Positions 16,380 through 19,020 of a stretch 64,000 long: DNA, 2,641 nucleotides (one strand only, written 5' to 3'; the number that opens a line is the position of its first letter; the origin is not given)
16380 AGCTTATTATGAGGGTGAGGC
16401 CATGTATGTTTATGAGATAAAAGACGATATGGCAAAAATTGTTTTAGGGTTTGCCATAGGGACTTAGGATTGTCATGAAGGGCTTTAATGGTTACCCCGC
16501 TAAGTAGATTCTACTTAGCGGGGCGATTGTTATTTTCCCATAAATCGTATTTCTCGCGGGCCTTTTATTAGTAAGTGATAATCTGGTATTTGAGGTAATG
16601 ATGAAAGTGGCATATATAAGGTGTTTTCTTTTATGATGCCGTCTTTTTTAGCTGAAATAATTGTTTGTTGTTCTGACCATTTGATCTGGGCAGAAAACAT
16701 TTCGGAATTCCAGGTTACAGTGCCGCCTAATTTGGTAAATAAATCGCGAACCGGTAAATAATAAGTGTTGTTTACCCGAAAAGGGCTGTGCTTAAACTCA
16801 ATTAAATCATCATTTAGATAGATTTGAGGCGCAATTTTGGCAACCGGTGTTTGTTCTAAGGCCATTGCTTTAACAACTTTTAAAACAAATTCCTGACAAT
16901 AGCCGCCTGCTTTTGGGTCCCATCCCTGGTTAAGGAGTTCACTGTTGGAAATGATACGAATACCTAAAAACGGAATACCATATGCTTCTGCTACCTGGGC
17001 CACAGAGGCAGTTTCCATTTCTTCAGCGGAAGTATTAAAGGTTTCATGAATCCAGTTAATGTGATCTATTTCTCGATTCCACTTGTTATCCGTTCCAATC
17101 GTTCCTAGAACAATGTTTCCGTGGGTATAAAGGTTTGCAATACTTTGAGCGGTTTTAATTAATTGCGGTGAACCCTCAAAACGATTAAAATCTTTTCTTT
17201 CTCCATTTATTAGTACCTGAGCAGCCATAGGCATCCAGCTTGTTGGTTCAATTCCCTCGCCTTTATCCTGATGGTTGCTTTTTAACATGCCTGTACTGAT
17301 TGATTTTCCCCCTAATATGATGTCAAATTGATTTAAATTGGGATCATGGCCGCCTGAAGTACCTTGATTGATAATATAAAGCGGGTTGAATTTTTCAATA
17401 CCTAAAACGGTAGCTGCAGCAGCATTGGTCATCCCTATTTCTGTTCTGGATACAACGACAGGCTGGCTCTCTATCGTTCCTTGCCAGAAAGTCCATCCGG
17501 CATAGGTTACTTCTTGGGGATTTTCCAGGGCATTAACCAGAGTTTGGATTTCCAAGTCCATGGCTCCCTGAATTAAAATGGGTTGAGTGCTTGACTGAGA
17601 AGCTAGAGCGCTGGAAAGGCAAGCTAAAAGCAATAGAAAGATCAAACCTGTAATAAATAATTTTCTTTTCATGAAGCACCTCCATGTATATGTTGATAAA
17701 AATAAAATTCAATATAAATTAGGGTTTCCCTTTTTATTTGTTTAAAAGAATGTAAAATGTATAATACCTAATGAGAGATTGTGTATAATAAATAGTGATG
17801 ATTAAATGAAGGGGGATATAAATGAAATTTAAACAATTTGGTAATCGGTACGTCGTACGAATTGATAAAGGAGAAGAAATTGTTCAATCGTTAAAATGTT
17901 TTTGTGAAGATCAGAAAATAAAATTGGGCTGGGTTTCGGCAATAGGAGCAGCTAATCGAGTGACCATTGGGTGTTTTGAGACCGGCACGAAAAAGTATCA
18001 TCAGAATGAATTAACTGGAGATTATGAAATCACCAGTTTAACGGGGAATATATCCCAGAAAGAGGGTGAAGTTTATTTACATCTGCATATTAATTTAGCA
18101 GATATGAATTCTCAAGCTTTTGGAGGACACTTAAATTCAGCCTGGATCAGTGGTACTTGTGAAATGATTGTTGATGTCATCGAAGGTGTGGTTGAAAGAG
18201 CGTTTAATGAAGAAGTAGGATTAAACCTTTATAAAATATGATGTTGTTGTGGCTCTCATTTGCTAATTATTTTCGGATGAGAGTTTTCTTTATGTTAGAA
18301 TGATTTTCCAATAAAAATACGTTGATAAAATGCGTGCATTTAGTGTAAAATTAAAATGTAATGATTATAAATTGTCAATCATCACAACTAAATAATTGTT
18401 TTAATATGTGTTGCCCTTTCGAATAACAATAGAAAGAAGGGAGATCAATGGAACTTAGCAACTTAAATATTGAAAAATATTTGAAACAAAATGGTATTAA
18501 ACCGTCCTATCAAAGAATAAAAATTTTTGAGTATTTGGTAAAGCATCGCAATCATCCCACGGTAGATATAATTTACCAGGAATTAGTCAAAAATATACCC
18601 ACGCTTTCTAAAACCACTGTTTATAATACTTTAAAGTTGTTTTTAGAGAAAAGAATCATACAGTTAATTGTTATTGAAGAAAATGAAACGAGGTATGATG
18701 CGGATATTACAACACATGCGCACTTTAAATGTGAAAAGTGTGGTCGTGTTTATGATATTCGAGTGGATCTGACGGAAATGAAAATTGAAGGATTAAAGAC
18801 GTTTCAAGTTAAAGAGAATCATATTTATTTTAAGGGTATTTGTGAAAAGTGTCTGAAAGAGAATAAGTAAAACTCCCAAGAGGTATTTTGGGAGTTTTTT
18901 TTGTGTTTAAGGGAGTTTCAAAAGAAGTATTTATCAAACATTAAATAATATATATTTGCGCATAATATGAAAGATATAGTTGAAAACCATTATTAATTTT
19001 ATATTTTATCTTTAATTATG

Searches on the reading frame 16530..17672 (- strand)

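Call 7: search_protein_families(library=pfam, proteins=[window:16530-17672:-])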
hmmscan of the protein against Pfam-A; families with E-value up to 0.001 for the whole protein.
window:16530-17672:- (380 aa): 2 families
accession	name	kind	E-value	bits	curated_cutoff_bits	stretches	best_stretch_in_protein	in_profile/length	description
PF01048.26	PNP_UDP_1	-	8.9e-36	123.9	25.1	1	31-244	1-199/233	Phosphorylase superfamily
PF07833.16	Cu_amine_oxidN1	-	1.3e-07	31.9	24.2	1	286-361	2-76/108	Copper amine oxidase N-terminal domain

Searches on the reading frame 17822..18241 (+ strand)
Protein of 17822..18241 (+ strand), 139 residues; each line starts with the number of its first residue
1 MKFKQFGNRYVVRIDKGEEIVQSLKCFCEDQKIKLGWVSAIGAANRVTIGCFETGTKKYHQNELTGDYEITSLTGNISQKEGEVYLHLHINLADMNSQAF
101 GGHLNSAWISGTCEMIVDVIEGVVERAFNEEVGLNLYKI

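Call 7: search_protein_families(library=pfam, proteins=[window:17822-18241:+])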
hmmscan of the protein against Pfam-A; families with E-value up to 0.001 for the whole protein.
window:17822-18241:+ (139 aa): 1 family
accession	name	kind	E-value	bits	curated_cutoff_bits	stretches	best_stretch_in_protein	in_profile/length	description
PF03479.20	PCC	-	1.9e-34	118.9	25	1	9-121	2-116/117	Plants and Prokaryotes Conserved (PCC) domain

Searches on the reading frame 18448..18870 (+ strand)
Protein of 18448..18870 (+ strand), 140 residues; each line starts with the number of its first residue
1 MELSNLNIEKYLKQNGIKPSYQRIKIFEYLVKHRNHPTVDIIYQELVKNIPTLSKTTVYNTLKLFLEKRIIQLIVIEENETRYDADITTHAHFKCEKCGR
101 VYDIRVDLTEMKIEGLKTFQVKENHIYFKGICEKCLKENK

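Call 7: search_protein_families(library=pfam, proteins=[window:18448-18870:+])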
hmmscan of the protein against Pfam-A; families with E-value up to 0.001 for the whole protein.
window:18448-18870:+ (140 aa): 1 family
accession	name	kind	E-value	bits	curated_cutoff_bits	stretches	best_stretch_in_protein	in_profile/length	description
PF01475.25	FUR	-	1.3e-23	83.8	23.1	1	15-113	2-103/121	Ferric uptake regulator family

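Call 34: search_protein_families(library=ncbifam, proteins=[window:18448-18867:+], max_evalue=0.00001)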
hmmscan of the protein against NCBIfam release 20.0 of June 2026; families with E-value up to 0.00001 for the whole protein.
window:18448-18867:+ (140 aa): 10 families
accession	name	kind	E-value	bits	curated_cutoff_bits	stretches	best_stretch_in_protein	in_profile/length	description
NF052545.1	TransRegPerRClab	equivalog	3.7e-35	120.9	180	1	7-138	3-137/138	transcriptional regulator PerR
NF047406.1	TransRegPerRTherm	equivalog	6.8e-23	81.3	200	1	21-138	8-128/130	manganese-dependent transcriptional regulator PerR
NF047462.1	FUR_perox_PerRA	exception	2.8e-19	70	200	1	7-109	7-109/142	peroxide-responsive transcriptional repressor PerRA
NF045678.1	TransRegIrrA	equivalog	4.6e-18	65.4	150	1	6-109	7-111/138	iron response transcriptional regulator IrrA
NF045677.1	FeRespRegIrr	equivalog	4.2e-17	62.4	170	1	10-110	2-103/127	Fur family transcriptional regulator Irr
NF051892.1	TransRegFurBacil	equivalog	5.8e-17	62.1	220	1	7-139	7-147/149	ferric iron uptake transcriptional regulator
NF047461.1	FUR_perox_PerRB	exception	5.4e-16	58.8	250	1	4-130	13-140/143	peroxide-responsive transcriptional repressor PerRB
NF051891.1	TransRegFurHelico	equivalog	3.2e-09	36.8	200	1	9-136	15-146/148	ferric iron uptake transcriptional regulator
NF006999.0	PRK09462.1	equivalog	1.6e-08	34.3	146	1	9-134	5-135/148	ferric iron uptake transcriptional regulator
NF008646.0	PRK11639.1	equivalog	7.5e-06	25.7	167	1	9-137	14-148/171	zinc uptake transcriptional repressor Zur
